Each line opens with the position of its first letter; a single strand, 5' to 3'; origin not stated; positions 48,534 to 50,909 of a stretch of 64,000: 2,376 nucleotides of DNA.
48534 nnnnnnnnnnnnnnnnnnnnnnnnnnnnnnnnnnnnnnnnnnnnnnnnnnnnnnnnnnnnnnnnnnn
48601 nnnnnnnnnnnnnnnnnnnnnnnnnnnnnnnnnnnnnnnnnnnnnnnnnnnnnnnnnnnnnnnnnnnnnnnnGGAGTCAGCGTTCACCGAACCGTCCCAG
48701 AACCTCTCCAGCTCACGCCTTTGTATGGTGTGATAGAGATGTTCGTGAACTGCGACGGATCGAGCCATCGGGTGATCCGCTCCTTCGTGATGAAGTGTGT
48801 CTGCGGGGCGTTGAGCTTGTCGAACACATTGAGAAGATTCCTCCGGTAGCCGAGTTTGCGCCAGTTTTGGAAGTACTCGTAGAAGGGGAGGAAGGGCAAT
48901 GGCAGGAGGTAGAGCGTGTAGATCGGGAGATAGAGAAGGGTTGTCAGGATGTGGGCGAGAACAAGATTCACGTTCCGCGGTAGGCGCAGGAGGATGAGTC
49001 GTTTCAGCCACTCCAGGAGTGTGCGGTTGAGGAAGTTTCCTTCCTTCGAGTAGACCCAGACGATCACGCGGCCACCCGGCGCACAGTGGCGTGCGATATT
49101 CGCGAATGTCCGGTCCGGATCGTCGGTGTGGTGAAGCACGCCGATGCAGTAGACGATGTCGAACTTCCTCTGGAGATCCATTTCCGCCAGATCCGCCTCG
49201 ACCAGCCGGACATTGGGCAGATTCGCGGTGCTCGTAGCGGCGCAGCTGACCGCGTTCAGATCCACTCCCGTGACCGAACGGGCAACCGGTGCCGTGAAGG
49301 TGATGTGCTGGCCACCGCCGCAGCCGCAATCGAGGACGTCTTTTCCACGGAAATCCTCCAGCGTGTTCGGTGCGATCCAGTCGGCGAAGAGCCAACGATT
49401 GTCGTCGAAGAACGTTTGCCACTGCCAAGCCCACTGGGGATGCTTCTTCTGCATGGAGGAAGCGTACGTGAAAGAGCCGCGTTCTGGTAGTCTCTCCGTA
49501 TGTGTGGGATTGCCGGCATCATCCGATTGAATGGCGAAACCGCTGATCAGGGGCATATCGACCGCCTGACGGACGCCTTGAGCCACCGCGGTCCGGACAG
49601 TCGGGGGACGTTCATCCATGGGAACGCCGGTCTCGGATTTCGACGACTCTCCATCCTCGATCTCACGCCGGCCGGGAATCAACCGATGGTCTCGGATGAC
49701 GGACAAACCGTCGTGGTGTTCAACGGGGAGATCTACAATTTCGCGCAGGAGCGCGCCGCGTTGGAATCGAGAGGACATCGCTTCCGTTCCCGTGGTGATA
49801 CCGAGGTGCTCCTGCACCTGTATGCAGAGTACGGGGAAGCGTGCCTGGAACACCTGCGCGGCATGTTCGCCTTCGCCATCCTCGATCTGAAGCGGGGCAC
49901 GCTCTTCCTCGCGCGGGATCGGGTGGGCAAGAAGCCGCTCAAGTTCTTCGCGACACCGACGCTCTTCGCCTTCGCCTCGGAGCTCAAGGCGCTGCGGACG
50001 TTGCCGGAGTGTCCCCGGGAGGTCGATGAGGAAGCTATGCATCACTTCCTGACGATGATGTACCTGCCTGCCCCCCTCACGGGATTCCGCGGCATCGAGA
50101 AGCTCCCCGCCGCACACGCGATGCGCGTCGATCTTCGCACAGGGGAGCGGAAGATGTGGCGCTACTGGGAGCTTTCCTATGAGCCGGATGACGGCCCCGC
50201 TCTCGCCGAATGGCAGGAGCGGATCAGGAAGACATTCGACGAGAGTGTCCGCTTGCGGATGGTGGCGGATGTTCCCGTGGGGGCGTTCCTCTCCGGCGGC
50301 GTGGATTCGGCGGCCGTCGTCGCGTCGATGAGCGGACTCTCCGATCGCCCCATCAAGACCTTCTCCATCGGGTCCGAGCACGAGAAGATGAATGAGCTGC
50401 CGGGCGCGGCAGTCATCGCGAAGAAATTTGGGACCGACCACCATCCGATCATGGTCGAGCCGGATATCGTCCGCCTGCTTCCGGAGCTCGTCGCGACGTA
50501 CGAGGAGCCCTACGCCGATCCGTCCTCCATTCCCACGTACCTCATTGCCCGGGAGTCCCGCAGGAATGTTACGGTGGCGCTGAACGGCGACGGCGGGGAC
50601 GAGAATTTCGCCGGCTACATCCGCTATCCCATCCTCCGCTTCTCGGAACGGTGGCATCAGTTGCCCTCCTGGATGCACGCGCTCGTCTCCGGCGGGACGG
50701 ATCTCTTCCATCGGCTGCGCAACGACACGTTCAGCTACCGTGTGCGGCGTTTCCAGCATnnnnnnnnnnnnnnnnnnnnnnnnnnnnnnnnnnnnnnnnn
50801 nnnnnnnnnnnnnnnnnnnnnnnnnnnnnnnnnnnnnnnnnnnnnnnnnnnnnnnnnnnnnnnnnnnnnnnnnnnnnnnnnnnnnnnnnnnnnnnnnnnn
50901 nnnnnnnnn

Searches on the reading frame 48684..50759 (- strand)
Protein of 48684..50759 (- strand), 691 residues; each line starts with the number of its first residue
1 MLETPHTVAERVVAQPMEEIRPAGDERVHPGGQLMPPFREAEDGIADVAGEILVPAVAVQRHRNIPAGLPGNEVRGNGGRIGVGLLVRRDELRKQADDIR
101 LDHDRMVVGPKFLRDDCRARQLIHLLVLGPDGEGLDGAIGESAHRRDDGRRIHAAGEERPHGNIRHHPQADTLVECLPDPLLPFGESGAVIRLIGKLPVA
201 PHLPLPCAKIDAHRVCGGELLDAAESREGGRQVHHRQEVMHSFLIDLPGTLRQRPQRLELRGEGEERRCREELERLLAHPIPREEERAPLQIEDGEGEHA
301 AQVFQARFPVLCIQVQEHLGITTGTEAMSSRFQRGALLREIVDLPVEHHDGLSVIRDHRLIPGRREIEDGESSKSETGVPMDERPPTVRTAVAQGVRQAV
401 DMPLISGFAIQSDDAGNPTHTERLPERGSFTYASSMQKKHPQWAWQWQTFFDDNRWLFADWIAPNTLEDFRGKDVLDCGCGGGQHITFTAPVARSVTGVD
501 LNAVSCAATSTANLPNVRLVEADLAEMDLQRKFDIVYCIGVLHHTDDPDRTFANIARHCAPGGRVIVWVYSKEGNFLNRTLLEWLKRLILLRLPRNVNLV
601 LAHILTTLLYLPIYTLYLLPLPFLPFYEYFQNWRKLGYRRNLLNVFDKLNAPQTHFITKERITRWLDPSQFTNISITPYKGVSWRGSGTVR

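Call 8: search_protein_families(library=pfam, proteins=[window:48684-50759:-])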
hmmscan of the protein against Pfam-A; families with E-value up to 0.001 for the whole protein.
window:48684-50759:- (691 aa): 8 families
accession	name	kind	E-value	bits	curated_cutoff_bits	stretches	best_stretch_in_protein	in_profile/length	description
PF08241.18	Methyltransf_11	-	1.1e-17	64.9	21.2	1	476-567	1-95/95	Methyltransferase domain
PF13489.12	Methyltransf_23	-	7.6e-17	62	27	1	459-583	10-131/164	Methyltransferase domain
PF13649.12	Methyltransf_25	-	1.1e-16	61.7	27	1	475-563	1-97/97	Methyltransferase domain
PF08242.18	Methyltransf_12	-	3.5e-15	56.9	30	1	476-565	1-98/98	Methyltransferase domain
PF13847.12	Methyltransf_31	-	2.7e-12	47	27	1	471-573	3-115/145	Methyltransferase domain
PF05401.17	NodS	-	2.3e-06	28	24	1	471-554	43-128/201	Nodulation protein S (NodS)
PF08003.17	Methyltransf_9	-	4.6e-06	26.3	23.8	1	466-574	110-224/315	Protein of unknown function (DUF1698)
PF03848.20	TehB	-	0.00032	20.6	20.4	1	474-565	33-130/193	Tellurite resistance protein TehB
